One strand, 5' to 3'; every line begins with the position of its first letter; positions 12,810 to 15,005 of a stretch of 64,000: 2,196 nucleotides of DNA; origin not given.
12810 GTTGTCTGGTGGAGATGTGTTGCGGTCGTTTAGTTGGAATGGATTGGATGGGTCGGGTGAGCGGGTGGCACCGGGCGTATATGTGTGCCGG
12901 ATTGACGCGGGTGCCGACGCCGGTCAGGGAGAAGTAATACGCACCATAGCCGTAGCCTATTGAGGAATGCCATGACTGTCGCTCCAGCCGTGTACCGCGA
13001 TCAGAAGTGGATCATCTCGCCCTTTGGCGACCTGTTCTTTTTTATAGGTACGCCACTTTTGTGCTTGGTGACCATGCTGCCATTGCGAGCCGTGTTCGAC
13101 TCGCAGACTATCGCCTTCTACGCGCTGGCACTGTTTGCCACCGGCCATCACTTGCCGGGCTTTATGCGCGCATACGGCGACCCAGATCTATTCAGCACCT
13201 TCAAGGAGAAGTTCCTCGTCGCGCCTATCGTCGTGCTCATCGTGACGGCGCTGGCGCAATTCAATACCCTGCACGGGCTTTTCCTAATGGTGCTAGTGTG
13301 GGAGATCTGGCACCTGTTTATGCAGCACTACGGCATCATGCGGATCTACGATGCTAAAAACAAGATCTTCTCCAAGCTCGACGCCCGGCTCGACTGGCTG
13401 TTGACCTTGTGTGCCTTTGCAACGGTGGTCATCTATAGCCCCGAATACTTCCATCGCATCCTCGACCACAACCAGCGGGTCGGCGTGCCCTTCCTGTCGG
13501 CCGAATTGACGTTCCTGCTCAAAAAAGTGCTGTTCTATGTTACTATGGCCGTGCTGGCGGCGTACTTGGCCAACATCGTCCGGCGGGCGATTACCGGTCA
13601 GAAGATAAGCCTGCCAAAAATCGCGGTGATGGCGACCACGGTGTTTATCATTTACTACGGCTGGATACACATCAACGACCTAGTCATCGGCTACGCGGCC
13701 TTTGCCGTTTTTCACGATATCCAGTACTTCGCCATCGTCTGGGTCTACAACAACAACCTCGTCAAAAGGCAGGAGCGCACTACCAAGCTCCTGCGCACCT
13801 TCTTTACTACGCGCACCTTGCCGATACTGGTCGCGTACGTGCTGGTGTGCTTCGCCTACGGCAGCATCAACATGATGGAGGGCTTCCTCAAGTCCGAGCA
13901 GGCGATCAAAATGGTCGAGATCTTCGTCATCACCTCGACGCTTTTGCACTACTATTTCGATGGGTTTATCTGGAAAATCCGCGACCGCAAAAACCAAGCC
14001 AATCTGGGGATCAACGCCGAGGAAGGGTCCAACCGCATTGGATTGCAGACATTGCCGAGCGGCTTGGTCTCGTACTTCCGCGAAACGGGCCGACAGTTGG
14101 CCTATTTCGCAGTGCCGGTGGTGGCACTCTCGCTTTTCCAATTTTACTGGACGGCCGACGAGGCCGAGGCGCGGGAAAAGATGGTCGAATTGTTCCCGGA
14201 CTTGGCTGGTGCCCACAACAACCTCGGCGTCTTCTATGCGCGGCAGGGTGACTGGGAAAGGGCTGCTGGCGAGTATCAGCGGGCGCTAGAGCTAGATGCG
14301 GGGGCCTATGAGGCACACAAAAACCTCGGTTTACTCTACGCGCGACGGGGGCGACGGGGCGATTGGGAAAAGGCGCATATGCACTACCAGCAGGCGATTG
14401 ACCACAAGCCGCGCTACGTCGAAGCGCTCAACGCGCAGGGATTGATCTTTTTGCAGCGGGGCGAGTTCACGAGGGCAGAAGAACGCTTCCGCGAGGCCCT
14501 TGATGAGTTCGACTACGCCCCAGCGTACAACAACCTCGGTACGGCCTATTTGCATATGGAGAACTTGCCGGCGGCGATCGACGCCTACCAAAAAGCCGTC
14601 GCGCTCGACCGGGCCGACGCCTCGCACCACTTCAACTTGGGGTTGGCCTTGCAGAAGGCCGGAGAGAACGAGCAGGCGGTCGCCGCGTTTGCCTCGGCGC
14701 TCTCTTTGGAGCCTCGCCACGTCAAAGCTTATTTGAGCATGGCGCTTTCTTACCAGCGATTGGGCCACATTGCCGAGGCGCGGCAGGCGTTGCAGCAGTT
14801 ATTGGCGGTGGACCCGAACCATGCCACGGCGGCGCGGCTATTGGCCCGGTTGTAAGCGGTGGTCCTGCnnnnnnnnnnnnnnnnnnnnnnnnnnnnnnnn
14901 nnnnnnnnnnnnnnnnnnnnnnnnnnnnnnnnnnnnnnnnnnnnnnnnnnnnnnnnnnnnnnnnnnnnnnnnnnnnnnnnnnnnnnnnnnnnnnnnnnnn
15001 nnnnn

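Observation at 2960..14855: Six-gene operon: four large discoidin-like T9SS type-B-CTD paralogs, a lipoprotein and a His-motif membrane/TPR protein - candidate undescribed cell-surface system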

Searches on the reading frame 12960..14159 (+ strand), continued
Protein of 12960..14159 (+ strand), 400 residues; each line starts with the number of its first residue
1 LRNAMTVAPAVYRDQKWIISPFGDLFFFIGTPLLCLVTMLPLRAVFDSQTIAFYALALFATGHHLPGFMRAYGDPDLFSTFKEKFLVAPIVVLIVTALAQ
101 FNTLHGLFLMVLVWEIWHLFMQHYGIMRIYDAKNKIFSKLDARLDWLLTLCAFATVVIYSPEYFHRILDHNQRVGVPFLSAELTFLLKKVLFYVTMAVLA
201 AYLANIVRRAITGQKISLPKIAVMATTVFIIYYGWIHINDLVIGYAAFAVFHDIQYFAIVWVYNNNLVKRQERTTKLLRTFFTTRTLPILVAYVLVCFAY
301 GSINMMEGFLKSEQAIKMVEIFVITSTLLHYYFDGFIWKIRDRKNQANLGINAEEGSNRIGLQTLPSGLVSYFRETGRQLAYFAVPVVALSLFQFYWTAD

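Call 81: search_protein_families(library=ncbifam, proteins=[L091:4164-6986:+, L091:6985-9966:+, L091:11879-12805:+, L091:1849-4149:+, L091:16803-19397:+, L091:9980-11200:+], max_evalue=0.1)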
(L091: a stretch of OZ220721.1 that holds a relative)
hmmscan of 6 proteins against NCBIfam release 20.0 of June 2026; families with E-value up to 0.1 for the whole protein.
L091:4164-6986:+ (940 aa): 0 families

L091:6985-9966:+ (993 aa): 0 families

L091:11879-12805:+ (308 aa): 0 families

L091:1849-4149:+ (766 aa): 5 families
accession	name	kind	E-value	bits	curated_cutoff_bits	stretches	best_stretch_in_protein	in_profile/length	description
NF005176.1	PRK06655.1-1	equivalog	1.1e-07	32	230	1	695-756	95-155/197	flagellar hook assembly protein FlgD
NF009276.0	PRK12633.1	equivalog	0.00018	21.3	383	1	670-750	99-182/234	flagellar basal body rod modification protein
TIGR04131.1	Bac_Flav_CTERM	domain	0.00022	21.3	35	1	669-752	3-74/85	T9SS type B sorting domain-containing protein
NF009453.0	PRK12813.1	equivalog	0.0019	17.8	264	1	682-748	109-172/223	flagellar basal body rod modification protein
NF033707.1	T9SS_sortase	equivalog_domain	0.075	10.6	420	0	695-752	1021-1080/1095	type IX secretion system sortase PorU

L091:16803-19397:+ (864 aa): 8 families
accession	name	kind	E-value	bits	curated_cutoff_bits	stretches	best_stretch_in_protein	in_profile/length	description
NF033707.1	T9SS_sortase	equivalog_domain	9.9e-09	33.4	420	1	772-850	1006-1085/1095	type IX secretion system sortase PorU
NF005176.1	PRK06655.1-1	equivalog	7e-07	29.4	230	1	737-848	43-155/197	flagellar hook assembly protein FlgD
NF009452.0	PRK12812.1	equivalog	2.8e-06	26.8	258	1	777-851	140-214/289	flagellar basal body rod modification protein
TIGR04131.1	Bac_Flav_CTERM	domain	0.00015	21.8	35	1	762-811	4-49/85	T9SS type B sorting domain-containing protein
NF009276.0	PRK12633.1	equivalog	0.00068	19.4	383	1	784-850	124-188/234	flagellar basal body rod modification protein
TIGR04183.1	Por_Secre_tail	domain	0.0048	16.8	23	1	780-846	10-64/72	T9SS type A sorting domain-containing protein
NF009277.0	PRK12634.1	equivalog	0.018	15.2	333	1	782-850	115-181/221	flagellar basal body rod modification protein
NF009453.0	PRK12813.1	equivalog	0.021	14.4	264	1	806-860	137-191/223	flagellar basal body rod modification protein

L091:9980-11200:+ (407 aa): 0 families
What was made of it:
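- On T9SS type-B CTD cargo (TIGR04131 / PF13585 CHU_C): Paralogs in the second module score 21-22 bits (call 81).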

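Call 89: search_solved_structures(query=L091:4164-6986:+, max_evalue=10)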
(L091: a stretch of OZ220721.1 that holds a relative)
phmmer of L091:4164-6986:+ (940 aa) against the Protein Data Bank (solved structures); distinct sequences matched with E-value up to 10: 7.
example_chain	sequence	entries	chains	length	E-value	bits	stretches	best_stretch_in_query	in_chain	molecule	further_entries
2vzk_B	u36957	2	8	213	0.24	12.3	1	241-310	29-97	GLUTAMATE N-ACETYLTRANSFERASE 2 BETA CHAIN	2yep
2v4i_B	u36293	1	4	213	0.24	12.3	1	241-310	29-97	GLUTAMATE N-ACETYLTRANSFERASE 2 BETA CHAIN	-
4hzc_A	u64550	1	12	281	0.4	11.6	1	456-515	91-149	CysE, serine acetyltransferase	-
4hzd_A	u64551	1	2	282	0.4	11.6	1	456-515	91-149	CysE, serine acetyltransferase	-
3mc4_A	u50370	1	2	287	0.41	11.5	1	456-515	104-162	WW/Rsp5/WWP domain:Bacterial transferase hexapeptide repeat:Serine O-acetyltransferase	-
1vz6_A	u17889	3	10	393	0.62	10.9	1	241-310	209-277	ORNITHINE ACETYL-TRANSFERASE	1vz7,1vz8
9zd1_I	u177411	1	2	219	0.75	10.7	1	668-716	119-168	DNA topoisomerase 2-binding protein 1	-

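Call 94: search_protein_families(library=pfam, proteins=[L091:4164-6986:+, L091:6985-9966:+, L091:11879-12805:+], max_evalue=10)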
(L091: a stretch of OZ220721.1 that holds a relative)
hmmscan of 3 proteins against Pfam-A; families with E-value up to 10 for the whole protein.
L091:4164-6986:+ (940 aa): 0 families

L091:6985-9966:+ (993 aa): 0 families

L091:11879-12805:+ (308 aa): 0 families

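Call 100: search_solved_structures(query=A5, max_evalue=10)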
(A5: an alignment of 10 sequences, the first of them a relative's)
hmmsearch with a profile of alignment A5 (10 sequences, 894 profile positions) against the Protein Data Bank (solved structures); distinct sequences matched with E-value up to 10: 2.
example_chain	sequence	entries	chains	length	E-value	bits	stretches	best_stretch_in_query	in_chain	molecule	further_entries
1u0r_A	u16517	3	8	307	2.9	9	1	281-371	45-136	Inorganic polyphosphate/ATP-NAD kinase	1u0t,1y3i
1y3h_A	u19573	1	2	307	2.9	9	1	281-371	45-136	Inorganic polyphosphate/ATP-NAD kinase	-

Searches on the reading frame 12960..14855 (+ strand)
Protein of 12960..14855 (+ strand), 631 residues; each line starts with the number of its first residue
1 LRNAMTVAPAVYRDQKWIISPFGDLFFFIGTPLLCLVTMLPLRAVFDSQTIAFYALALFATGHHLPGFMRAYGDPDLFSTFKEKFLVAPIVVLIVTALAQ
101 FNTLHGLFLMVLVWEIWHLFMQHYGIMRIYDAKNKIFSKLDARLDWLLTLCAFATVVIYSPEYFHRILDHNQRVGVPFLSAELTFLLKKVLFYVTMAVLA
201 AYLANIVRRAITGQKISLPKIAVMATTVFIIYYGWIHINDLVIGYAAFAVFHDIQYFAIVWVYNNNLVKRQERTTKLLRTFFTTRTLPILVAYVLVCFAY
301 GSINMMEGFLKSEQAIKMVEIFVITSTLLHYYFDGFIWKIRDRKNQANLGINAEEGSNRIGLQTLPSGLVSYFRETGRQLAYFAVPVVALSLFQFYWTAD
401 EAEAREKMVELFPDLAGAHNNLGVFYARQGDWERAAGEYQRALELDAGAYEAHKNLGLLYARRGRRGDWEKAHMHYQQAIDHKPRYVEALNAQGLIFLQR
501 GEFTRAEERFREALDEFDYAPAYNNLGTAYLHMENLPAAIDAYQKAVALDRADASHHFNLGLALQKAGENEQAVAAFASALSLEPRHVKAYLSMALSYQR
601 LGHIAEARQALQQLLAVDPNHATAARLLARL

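Call 4: search_protein_families(library=pfam, proteins=[window:12960-14855:+], max_evalue=0.1)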
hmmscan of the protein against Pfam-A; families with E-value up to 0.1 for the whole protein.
window:12960-14855:+ (631 aa): 23 families
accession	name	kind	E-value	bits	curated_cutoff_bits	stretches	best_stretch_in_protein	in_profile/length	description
PF00515.34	TPR_1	-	7e-32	108.4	27.8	4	520-551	1-32/34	Tetratricopeptide repeat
PF07719.23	TPR_2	-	2.4e-31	105.7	27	5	417-446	2-31/34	Tetratricopeptide repeat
PF13414.12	TPR_11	-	4e-28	97.3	26.8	4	530-568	4-42/42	TPR repeat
PF13431.12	TPR_17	-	4e-27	92.6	24.4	5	542-574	1-33/34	Tetratricopeptide repeat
PF13432.12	TPR_16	-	2.9e-24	85.6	32.7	6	465-521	9-65/65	Tetratricopeptide repeat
PF13181.12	TPR_8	-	2.1e-20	71.5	25.7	3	520-552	1-33/34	Tetratricopeptide repeat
PF13424.12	TPR_12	-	1.3e-19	70.6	30.1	5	520-582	3-73/77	Tetratricopeptide repeat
PF13176.12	TPR_7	-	1.7e-17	62.3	27.9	1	418-446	1-29/36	Tetratricopeptide repeat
PF14559.12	TPR_19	-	1.7e-16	60.7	25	2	566-631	3-68/68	Tetratricopeptide repeat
PF13428.12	TPR_14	-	4.1e-16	58.3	23.5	2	589-631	2-44/44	Tetratricopeptide repeat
PF13174.12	TPR_6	-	2.5e-13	50.2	26.3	1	590-620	2-32/33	Tetratricopeptide repeat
PF13371.12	TPR_9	-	9.6e-13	48.4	35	3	565-631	6-72/73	Tetratricopeptide repeat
PF23914.1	TPR_CcmH_CycH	-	4.1e-11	43.4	42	2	526-619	56-152/158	Cytochrome c-type biogenesis protein H TPR domain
PF13374.12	TPR_10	-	2e-09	37.6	27.5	2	522-549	4-31/42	Tetratricopeptide repeat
PF25064.1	ARM_TT21_5th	-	4.5e-06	27.4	27.8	1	465-524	13-75/117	TT21 fifth ARM repeats domain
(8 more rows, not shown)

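Call 5: search_protein_families(library=ncbifam, proteins=[window:12960-14855:+], max_evalue=0.1)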
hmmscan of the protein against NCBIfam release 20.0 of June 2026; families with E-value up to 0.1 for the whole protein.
window:12960-14855:+ (631 aa): 39 families (the best 25 are shown)
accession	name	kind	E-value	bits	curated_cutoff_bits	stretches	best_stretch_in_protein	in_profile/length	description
TIGR02917.1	PEP_TPR_lipo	equivalog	3.9e-25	87.9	312.2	2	466-631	376-542/899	XrtA/PEP-CTERM system TPR-repeat protein PrsT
TIGR02521.1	type_IV_pilW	equivalog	5.9e-25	88.2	154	3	417-520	32-132/234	type IV pilus biogenesis/stability protein PilW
NF040959.1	MamA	equivalog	6.4e-24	84.5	200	2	466-555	84-174/204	magnetosome protein MamA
NF002725.1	PRK02603.1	equivalog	2.4e-19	70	143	3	537-611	52-129/173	photosystem I assembly protein Ycf3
NF033762.1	social_mot_Tgl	equivalog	3.8e-19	69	225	1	417-613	32-229/252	social motility TPR repeat lipoprotein Tgl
NF008391.2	PRK11189.1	equivalog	2.6e-16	60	250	4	467-546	79-159/297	lipoprotein NlpI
NF047507.1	TPR_BatC_Lepto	exception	7.1e-14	51.8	175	2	418-464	98-144/214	TPR repeat-containing protein BatC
NF033758.1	gliding_GltE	equivalog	1.1e-13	50.9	225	3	441-550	213-320/411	adventurous gliding motility TPR repeat lipoprotein GltE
NF033920.0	C39_PA2778_fam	equivalog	8.2e-11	41.8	150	2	467-550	170-254/255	PA2778 family cysteine peptidase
NF047371.1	FlcA_CTERM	equivalog_domain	1.9e-10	39.9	300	2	418-547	394-534/646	periplasmic flagellar collar protein FlcA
TIGR02552.1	LcrH_SycD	equivalog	2.6e-10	40.2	104.8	2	548-625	46-123/136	SycD/LcrH family type III secretion system chaperone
TIGR00990.1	3a0801s09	subfamily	3.2e-10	39.3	757.25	2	404-551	350-498/615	mitochondrial import receptor subunit TOM70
NF008756.0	PRK11788.1-4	equivalog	1.9e-09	37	474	1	432-622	51-248/389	lipopolysaccharide assembly protein LapB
NF008757.0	PRK11788.1-5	equivalog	1.6e-08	34.1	363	2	438-623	57-249/388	lipopolysaccharide assembly protein LapB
NF047558.1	TPR_END_plus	domain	9.9e-08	31.8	32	1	418-449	1-32/56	TPR end-of-group domain-containing protein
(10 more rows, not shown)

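Call 29: predict_structure(alignment_id=A1)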
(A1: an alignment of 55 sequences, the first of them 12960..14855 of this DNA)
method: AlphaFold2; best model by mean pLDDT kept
length: 631 residues; sequences in the alignment: 55
mean_pLDDT: 91.6   pTM: 0.89
mean pLDDT of the five models: 91.6, 91.3, 90.1, 89.9, 89.7
residues with pLDDT >= 90: 465; 70-90: 138; 50-70: 21; < 50: 7
segments of 3 or more residues with pLDDT < 50: 362-366
pLDDT, mean of each block of 10 residues (from residue 1): 57 87 96 95 91 87 86 88 89 93 92 92 94 93 97 95 95 91 97 98 97 95 95 92 92 92 90 83 81 87 87 93 93 82 86 65 54 78 87 89 95 97 97 98 97 98 93 98 96 97 98 97 98 98 98 98 98 98 98 98 98 98 98 93
secondary structure, 60 per line:
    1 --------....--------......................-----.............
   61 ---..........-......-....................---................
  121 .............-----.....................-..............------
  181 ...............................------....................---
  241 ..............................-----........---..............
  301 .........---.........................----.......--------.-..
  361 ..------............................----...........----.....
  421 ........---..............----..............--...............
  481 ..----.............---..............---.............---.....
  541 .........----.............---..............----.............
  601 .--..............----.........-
elements in order: H9-12 H21-42 H48-60 H64-73 H75-80 H82-101 H105-133 H139-159 H161-174 H181-211 H218-237 H241-270 H276-283 H287-309 H313-337 H343-348 H359-362 H369-396 H401-411 H416-428 H432-445 H450-463 H466-482 H487-499 H503-516 H520-532 H536-549 H554-566 H570-583 H588-601 H604-617 H622-630

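Call 31: fold_search(model_id=the predicted structure, library=pdb)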
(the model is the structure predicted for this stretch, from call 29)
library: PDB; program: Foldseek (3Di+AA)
matches with E <= 10: 1464; with E <= 0.001: 369
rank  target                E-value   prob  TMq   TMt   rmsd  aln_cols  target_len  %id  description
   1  9qhb                  1.5e-11  1.00  0.31  0.67   8.1       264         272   32  Crystal structure of 16-repeat CTPR protein with eliminated coordination sites (released 2025-10-22)
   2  8chy                  1.7e-11  1.00  0.30  0.63   6.3       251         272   34  Crystal structure of an 8-repeat consensus TPR superhelix with Zinc. (released 2024-02-21)
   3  1w3b_B                6.2e-11  1.00  0.32  0.52   7.8       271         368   26  The superhelical TPR domain of O-linked GlcNAc transferase reveals structural similarities to importin alpha. (released 2004-09-09)
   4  9qhc_B                9.3e-11  1.00  0.32  0.70   9.2       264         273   33  Crystal structure of 8-repeat CTPR protein with eliminated coordination sites (released 2025-10-22)
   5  9qhc_A                2.6e-10  1.00  0.32  0.69   8.3       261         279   32  Crystal structure of 8-repeat CTPR protein with eliminated coordination sites (released 2025-10-22)
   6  6eou                  6.8e-10  1.00  0.32  0.56   8.5       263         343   25  O-GlcNAc transferase TPR domain with the intellectual disability associated mutation L254F (released 2018-05-09)
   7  1w3b_A                1.4e-09  1.00  0.34  0.53  12.4       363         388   21  The superhelical TPR domain of O-linked GlcNAc transferase reveals structural similarities to importin alpha. (released 2004-09-09)
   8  8dth_B                1.8e-09  1.00  0.28  0.25   9.8       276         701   24  Cryo-EM structure of Arabidopsis SPY alternative conformation 2 (released 2023-03-08)
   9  8dtg_B                6.5e-09  1.00  0.28  0.24  13.1       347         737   20  Cryo-EM structure of Arabidopsis SPY alternative conformation 1 (released 2023-03-08)
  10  8dth_A                7.0e-09  1.00  0.28  0.25   9.2       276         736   23  Cryo-EM structure of Arabidopsis SPY alternative conformation 2 (released 2023-03-08)
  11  7ntf_B                7.8e-09  1.00  0.35  0.27   6.6       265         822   24  Cryo-EM structure of unliganded O-GlcNAc transferase (released 2021-11-17)
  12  8dtf_A                7.8e-09  1.00  0.28  0.23  16.1       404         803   21  Cryo-EM structure of the full length Arabidopsis SPY with complete TPRs (released 2023-03-08)
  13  7y4i_A                8.1e-09  1.00  0.28  0.22  16.3       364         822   20  Crystal structure of SPINDLY in complex with GDP (released 2022-12-07)
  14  8dtg_A                1.1e-08  1.00  0.28  0.23  16.3       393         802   21  Cryo-EM structure of Arabidopsis SPY alternative conformation 1 (released 2023-03-08)
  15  7y4i_B                1.1e-08  1.00  0.28  0.23  16.6       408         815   21  Crystal structure of SPINDLY in complex with GDP (released 2022-12-07)
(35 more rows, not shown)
